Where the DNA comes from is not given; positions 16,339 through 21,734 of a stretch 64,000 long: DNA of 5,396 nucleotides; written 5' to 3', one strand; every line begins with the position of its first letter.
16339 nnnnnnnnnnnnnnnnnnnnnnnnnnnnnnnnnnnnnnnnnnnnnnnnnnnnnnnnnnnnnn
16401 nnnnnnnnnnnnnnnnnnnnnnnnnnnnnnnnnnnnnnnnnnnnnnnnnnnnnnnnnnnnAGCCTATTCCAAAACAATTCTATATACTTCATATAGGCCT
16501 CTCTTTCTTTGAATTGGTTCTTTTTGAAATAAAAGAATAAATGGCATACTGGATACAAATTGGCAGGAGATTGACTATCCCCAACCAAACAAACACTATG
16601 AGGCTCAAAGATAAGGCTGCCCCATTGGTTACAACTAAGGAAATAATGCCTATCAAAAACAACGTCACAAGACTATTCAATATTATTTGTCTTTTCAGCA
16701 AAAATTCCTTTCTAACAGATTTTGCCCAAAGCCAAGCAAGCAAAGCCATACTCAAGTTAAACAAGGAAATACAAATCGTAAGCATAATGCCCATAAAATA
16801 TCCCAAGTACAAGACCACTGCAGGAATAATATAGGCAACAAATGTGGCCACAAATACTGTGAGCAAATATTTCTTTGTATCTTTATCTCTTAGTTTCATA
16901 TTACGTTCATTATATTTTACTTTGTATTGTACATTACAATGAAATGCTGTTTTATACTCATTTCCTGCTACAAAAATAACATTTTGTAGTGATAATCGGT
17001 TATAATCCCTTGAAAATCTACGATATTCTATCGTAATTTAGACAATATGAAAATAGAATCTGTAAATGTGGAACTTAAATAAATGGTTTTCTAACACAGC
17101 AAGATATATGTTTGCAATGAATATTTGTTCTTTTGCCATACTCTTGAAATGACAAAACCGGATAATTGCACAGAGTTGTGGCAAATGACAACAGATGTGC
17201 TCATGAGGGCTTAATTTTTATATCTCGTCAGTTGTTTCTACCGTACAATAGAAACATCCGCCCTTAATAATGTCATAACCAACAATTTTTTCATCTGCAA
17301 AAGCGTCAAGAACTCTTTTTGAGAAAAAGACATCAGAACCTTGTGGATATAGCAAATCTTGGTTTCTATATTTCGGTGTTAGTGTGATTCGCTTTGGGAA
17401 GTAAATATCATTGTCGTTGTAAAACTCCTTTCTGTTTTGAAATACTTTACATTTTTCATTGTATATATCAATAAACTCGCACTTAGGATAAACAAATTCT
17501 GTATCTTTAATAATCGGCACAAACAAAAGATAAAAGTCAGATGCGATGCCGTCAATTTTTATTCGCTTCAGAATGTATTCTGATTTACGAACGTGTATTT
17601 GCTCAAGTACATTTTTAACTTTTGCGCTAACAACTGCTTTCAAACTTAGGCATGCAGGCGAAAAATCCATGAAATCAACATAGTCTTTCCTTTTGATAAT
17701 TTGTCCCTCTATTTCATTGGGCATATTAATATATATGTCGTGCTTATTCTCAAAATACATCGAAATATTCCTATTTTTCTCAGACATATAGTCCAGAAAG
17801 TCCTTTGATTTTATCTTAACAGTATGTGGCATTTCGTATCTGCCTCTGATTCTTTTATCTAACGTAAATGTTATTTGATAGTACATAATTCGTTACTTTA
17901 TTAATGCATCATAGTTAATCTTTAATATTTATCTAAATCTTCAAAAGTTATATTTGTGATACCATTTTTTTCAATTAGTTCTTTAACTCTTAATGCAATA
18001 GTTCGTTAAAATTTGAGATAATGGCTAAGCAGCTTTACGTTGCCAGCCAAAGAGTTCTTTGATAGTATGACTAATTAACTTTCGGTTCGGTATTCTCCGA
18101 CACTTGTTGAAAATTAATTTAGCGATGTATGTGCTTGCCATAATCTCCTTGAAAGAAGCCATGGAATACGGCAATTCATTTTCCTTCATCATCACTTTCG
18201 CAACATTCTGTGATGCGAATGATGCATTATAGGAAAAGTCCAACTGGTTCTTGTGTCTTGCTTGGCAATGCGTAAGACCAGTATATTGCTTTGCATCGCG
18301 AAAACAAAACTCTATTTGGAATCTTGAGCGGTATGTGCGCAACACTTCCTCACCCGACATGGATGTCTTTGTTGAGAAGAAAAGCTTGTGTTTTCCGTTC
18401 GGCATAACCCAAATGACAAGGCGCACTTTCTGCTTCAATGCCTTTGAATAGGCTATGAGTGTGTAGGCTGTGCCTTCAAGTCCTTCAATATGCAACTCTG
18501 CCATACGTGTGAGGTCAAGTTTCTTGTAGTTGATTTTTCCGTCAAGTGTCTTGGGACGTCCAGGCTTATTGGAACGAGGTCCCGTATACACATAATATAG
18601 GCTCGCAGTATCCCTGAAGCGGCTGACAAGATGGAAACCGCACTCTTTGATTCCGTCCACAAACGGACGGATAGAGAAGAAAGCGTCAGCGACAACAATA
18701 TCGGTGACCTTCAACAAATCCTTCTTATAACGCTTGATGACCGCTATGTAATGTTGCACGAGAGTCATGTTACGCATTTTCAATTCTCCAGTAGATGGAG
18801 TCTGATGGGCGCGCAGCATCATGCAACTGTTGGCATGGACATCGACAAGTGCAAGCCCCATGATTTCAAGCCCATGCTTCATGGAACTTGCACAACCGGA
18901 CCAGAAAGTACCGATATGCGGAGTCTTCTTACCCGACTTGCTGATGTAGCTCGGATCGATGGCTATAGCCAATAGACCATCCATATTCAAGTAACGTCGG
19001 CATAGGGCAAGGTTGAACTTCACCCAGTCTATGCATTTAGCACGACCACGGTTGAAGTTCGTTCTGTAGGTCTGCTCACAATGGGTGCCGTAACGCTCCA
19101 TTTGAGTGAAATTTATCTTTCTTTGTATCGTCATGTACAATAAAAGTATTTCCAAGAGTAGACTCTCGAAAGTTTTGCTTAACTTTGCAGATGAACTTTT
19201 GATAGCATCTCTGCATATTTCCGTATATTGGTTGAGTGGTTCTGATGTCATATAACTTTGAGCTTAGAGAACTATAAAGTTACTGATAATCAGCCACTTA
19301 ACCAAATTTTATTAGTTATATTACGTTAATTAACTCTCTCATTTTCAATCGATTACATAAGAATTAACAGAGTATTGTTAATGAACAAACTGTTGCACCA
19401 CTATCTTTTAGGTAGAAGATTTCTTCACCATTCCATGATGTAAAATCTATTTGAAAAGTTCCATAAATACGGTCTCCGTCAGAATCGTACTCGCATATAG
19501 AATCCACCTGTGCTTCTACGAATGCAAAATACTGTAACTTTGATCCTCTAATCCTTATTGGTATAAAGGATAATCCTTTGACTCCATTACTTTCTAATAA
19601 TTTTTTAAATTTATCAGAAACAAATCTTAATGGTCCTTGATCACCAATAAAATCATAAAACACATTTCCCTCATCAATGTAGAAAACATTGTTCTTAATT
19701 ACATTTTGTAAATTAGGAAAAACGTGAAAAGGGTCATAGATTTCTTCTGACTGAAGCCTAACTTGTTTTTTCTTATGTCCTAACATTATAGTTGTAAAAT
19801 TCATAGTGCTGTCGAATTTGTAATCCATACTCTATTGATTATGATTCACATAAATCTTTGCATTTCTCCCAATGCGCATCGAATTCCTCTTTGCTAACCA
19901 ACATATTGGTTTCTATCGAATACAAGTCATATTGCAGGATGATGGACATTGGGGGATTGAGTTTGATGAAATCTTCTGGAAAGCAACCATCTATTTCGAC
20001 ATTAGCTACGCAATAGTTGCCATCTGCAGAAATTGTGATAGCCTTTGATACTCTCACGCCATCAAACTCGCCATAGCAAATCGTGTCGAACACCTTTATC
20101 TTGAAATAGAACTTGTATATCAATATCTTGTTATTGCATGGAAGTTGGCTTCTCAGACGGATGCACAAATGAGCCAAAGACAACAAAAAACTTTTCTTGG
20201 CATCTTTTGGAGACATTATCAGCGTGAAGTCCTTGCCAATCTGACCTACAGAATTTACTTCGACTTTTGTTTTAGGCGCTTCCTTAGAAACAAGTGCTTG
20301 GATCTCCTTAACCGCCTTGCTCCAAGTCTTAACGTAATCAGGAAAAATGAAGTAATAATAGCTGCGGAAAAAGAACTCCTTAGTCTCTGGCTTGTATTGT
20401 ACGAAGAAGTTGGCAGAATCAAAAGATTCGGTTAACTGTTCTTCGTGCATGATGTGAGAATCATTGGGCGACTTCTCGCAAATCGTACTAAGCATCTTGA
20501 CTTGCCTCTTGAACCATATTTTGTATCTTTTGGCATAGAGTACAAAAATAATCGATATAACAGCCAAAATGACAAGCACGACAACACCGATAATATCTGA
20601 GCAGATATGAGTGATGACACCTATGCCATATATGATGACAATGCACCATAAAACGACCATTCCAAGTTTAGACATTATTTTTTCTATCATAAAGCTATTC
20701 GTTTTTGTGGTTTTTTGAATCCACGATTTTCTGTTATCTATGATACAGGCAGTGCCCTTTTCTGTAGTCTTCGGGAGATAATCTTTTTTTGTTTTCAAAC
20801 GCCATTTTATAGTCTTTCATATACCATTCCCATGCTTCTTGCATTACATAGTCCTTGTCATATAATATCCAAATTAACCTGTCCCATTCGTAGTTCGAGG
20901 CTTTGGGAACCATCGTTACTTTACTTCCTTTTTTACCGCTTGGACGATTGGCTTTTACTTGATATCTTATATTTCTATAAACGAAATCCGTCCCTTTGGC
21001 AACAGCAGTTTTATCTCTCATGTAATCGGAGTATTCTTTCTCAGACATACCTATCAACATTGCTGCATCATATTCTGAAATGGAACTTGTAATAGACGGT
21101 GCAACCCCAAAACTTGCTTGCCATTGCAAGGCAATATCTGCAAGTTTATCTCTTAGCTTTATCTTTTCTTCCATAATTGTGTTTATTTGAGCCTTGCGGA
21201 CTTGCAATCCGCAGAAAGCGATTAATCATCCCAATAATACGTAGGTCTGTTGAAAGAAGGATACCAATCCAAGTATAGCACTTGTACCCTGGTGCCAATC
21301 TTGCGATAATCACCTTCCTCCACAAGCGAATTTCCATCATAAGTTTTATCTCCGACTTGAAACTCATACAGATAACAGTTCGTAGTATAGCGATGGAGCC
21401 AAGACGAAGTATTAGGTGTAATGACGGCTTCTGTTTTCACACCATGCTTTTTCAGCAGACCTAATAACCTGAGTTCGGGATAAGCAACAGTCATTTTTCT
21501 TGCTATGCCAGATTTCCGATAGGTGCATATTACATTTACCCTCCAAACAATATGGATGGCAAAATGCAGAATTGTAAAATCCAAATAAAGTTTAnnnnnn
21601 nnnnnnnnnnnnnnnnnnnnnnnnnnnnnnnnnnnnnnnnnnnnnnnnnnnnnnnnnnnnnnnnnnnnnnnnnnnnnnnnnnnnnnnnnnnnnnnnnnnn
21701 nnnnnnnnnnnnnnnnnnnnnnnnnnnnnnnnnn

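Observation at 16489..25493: Possible recombinase-associated orphan-immunity (rAID-like) gene array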

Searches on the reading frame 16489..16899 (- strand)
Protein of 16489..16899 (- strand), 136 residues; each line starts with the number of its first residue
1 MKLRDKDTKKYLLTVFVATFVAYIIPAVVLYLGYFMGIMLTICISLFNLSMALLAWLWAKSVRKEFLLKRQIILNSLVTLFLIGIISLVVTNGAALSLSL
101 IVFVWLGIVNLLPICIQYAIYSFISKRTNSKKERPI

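Call 23: search_protein_families(library=pfam, proteins=[window:16489-16899:-], max_evalue=0.01)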
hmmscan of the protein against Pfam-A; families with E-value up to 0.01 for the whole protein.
window:16489-16899:- (136 aa): 0 families

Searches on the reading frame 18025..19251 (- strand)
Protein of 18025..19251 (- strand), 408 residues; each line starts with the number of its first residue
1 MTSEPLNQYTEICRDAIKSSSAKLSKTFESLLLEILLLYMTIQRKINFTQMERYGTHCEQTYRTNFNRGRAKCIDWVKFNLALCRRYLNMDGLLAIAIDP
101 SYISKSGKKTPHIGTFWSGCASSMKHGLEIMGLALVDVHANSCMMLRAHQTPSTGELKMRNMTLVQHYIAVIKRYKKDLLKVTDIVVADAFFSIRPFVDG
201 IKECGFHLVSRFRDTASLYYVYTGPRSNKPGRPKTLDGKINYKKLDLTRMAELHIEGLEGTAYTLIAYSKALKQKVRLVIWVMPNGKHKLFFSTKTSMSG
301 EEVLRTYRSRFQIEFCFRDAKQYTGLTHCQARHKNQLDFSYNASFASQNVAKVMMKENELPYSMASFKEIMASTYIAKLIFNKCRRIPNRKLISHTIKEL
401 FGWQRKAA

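Call 3: search_protein_families(library=pfam, proteins=[window:18025-19251:-], max_evalue=0.1)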
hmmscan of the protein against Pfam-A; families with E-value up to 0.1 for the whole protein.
window:18025-19251:- (408 aa): 3 families
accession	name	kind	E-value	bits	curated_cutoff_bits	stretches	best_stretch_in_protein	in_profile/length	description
PF13546.12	DDE_5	-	7.3e-09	36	27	1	38-236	22-236/272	DDE superfamily endonuclease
PF01609.27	DDE_Tnp_1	-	1.9e-08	34.7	23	1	170-335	67-185/200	Transposase DDE domain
PF04693.18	DDE_Tnp_2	-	0.0032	17.2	20.2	1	275-322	241-287/327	Archaeal putative transposase ISC1217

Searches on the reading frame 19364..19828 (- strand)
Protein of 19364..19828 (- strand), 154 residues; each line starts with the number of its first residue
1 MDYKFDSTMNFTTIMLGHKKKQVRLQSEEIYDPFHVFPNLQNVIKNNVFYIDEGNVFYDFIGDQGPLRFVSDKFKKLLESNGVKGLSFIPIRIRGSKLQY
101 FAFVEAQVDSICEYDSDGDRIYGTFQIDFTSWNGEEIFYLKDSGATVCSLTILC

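Call 3: search_protein_families(library=pfam, proteins=[window:19364-19828:-], max_evalue=0.1)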
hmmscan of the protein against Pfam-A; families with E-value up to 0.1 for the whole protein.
window:19364-19828:- (154 aa): 1 family
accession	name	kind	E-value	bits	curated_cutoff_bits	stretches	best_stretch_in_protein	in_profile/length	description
PF07791.16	Imm11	-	0.00039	20.2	22.1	1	3-117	3-125/194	Immunity protein family (Imm11)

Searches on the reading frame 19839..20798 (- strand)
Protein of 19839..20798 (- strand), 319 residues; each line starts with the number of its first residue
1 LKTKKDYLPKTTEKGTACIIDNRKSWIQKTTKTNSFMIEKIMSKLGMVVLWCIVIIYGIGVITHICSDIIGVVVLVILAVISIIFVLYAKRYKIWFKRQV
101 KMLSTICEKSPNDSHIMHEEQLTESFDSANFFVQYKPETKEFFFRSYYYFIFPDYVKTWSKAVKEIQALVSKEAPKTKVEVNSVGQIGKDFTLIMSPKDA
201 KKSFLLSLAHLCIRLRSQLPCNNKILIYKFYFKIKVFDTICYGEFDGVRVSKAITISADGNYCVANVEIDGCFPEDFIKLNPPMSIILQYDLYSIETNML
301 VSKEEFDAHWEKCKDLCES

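Call 3: search_protein_families(library=pfam, proteins=[window:19839-20798:-], max_evalue=0.1)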
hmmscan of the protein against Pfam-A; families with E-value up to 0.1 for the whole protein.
window:19839-20798:- (319 aa): 2 families
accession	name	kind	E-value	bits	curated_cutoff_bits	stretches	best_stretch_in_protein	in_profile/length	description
PF03706.18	LPG_synthase_TM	-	0.00089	19.2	33.4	1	28-101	105-180/302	Lysylphosphatidylglycerol synthase TM region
PF04610.19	TrbL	-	0.018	15.3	25.9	1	28-90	84-147/215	TrbL/VirB6 plasmid conjugal transfer protein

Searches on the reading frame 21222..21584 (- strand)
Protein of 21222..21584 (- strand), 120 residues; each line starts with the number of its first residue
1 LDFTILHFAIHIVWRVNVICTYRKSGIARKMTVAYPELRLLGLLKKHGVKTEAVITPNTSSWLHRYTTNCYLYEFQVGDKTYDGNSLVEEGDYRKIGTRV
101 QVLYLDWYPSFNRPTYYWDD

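Call 3: search_protein_families(library=pfam, proteins=[window:21222-21584:-], max_evalue=0.1)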
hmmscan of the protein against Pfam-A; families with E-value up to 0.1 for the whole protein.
window:21222-21584:- (120 aa): 1 family
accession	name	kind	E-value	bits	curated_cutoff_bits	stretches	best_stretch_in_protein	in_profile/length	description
PF12158.14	DUF3592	-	0.043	14.9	25.3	1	65-104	23-69/84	Domain of unknown function (DUF3592)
